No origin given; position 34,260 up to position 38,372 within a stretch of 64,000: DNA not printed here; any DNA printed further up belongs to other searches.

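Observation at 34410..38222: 1270-aa protein with two novel tandem repeat arrays (22-aa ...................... x 7 and YY(L/V)DENG(A/N)P x about 18)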

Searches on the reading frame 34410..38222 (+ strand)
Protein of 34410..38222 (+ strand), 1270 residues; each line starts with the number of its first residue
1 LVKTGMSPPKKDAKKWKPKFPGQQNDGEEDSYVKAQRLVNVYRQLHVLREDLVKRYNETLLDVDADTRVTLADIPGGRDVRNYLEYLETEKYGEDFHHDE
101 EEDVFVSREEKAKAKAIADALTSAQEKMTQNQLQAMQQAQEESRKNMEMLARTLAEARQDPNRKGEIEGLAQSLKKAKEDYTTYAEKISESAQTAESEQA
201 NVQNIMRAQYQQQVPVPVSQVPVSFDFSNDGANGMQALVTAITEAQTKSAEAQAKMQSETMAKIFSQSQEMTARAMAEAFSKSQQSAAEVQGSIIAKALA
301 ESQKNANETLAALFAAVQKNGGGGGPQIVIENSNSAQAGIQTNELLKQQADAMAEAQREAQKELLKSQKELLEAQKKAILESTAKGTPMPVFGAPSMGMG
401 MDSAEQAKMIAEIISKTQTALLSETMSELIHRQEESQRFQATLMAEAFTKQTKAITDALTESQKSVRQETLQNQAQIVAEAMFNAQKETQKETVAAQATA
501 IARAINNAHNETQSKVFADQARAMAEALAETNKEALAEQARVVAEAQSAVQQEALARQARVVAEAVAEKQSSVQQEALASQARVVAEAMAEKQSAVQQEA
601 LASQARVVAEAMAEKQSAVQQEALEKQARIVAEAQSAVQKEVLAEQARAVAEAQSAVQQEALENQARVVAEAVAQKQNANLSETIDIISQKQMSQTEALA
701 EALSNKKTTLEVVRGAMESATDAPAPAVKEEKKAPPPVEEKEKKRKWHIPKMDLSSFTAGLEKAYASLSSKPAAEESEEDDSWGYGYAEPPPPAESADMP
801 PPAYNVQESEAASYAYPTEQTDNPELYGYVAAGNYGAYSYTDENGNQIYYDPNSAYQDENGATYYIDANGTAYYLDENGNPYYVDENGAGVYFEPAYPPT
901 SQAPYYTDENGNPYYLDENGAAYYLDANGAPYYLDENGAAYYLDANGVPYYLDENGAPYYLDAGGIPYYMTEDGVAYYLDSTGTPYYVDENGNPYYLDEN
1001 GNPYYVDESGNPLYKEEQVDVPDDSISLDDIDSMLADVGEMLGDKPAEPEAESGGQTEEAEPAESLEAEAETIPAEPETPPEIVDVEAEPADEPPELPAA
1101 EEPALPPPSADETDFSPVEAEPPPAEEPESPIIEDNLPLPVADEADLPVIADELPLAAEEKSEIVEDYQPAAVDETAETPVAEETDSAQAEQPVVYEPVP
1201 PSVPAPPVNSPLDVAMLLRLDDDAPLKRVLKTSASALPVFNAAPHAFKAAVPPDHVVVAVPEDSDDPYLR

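Call 5: search_protein_families(library=pfam, proteins=[window:34410-38222:+], max_evalue=1)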
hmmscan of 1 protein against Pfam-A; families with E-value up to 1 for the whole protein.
window:34410-38222:+ (1270 aa): 2 families
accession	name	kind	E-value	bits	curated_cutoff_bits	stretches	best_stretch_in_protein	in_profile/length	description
PF15595.11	Imm51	-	0.05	13.9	29.8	1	88-127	51-91/104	Immunity protein 51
PF18877.6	SSSPR-51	-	0.14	12.4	27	0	1004-1025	4-25/48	SSSPR-51 domain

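Call 6: search_protein_families(library=ncbifam, proteins=[window:34410-38222:+], max_evalue=1)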
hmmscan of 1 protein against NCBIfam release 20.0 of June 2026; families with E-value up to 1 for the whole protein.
window:34410-38222:+ (1270 aa): 1 family
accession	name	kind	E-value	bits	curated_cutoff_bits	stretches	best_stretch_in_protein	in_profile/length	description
NF033930.1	pneumo_PspA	exception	8e-12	44.7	850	1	449-983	78-618/659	pneumococcal surface protein A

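Call 9: find_homologous_proteins(query=window:34410-38222:+, max_evalue=0.001)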
Query window:34410-38222:+ (1270 aa): 4 proteins with E <= 0.001 among 8000 candidates.
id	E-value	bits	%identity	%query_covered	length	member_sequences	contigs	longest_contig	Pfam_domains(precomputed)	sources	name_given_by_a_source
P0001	0.0e+0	1789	79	83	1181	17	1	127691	-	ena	-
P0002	0.0e+0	1273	88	47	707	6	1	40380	-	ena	-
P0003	2.5e-216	740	49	73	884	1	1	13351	-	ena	-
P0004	2.4e-22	97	33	24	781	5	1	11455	-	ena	-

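Call 11: find_encoding_contigs(protein=P0001, flank=10000, max_places=3)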
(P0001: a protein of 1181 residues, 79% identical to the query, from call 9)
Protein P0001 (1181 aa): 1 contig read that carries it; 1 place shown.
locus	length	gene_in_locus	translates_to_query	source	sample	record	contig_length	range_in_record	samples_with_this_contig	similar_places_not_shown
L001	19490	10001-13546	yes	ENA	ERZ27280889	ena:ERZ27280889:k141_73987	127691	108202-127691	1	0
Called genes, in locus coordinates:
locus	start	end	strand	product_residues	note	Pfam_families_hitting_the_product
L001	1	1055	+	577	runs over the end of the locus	PF02378:PTS_EIIC, PF00367:PTS_EIIB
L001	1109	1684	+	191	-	PF00210:Ferritin, PF02915:Rubrerythrin, PF23458:DUF7130 (faint), PF21349:RUBY_RBDX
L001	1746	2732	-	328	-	-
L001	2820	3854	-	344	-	-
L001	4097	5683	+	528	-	PF04610:TrbL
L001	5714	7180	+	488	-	-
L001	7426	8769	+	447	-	-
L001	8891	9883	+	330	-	PF01381:HTH_3, PF04545:Sigma70_r4 (faint), PF12844:HTH_19 (faint), PF13443:HTH_26 (faint), PF13560:HTH_31 (weak), PF01381:HTH_3, PF13560:HTH_31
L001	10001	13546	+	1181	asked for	-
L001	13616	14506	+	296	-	-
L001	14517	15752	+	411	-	-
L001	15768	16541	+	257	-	-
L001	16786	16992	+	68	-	PF04384:Fe-S_assembly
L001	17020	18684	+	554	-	PF00753:Lactamase_B (weak), PF23023:Anti-Pycsar_Apyc1 (weak), PF12706:Lactamase_B_2, PF22505:RNase_J_b_CASP (weak)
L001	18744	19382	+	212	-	-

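Call 13: find_related_loci(query=A1, collection=genome_contigs, flank=10000)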
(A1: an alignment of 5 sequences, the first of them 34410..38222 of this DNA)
Query A1 (1270 aa) in genome_contigs; peptide patterns used: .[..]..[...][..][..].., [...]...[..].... (x = any residue, [..] = any of these).
63 stretches matched a pattern; 25 encode a relative of the query (tblastn E <= 1e-3); 25 distinct loci.
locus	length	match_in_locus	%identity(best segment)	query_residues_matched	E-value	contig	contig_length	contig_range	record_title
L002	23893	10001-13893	85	2-1269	0e+0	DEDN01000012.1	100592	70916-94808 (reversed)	MAG TPA_asm: Alphaproteobacteria bacterium UBA2903 UBA2903_contig_7657, whole genome shotgun sequence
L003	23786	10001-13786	83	20-1270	0e+0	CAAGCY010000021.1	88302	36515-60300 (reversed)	MAG TPA_asm: Alphaproteobacteria bacterium, isolate HGM16787, WGS project CAAGCY010000000 data, contig: SRS476139_58_k11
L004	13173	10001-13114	83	2-1048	0e+0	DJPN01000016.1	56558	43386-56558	MAG TPA_asm: Alphaproteobacteria bacterium UBA6411 UBA6411_contig_7944, whole genome shotgun sequence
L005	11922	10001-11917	87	1-711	0e+0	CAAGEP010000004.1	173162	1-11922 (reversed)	MAG TPA_asm: Alphaproteobacteria bacterium, isolate HGM16788, WGS project CAAGEP010000000 data, contig: SRS476164_70_k11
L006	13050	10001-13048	56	6-1017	0e+0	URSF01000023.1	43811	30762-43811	uncultured Rhodospirillaceae bacterium isolate UMGS1296 genome assembly, contig: NODE_442_length_43811_cov_10.295251, wh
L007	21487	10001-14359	50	20-1270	0e+0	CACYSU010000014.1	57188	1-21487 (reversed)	MAG: uncultured Rhodospirillales bacterium isolate RUG12246 genome assembly, contig: RUG12246_asm_14, whole genome shotg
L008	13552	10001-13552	55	6-1010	0e+0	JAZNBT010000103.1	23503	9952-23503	MAG: Alphaproteobacteria bacterium isolate T1900044741_TS20190207.MAGScoT_cleanbin_000004 SGB_2063_k141_153460, whole ge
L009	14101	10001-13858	56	6-1017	0e+0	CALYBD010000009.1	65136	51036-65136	MAG: uncultured Alphaproteobacteria bacterium isolate BRZ_CT__bin99 genome assembly, contig: BRZ_CT__NODE_731_length_651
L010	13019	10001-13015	54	6-1010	0e+0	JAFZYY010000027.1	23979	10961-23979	MAG: Alphaproteobacteria bacterium isolate RGIG8225 Water_buffalos_Rumen-5__c1911789, whole genome shotgun sequence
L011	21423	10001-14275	51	20-1270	0e+0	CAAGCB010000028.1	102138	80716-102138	MAG TPA_asm: Alphaproteobacteria bacterium, isolate HGM16793, WGS project CAAGCB010000000 data, contig: SRS476094_28_k11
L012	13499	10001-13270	48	20-1016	0e+0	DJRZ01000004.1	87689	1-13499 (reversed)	MAG TPA_asm: Alphaproteobacteria bacterium UBA6347 UBA6347_contig_1419, whole genome shotgun sequence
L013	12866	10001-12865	57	6-1017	0e+0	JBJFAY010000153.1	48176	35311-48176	MAG: Alphaproteobacteria bacterium isolate PUUB15_bin.049 NODE_528_length_48176_cov_6.086366, whole genome shotgun seque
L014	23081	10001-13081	50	6-987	0e+0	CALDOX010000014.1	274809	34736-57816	MAG TPA_asm: uncultured Alphaproteobacteria bacterium isolate SRR6425755_bin.60_CONCOCT_v1.1_MAG genome assembly, contig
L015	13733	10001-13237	53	6-1007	0e+0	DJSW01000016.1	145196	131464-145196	MAG TPA_asm: Alphaproteobacteria bacterium UBA6324 UBA6324_contig_72, whole genome shotgun sequence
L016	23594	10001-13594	50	6-1017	0e+0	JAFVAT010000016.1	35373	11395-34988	MAG: Alphaproteobacteria bacterium isolate RGIG5000 Roe_deer_Rumen-5__c1920, whole genome shotgun sequence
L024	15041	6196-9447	57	20-1270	0e+0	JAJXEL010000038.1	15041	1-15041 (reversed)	MAG: Alphaproteobacteria bacterium isolate C13_60.fa NODE_1261_length_15041_cov_5.660083, whole genome shotgun sequence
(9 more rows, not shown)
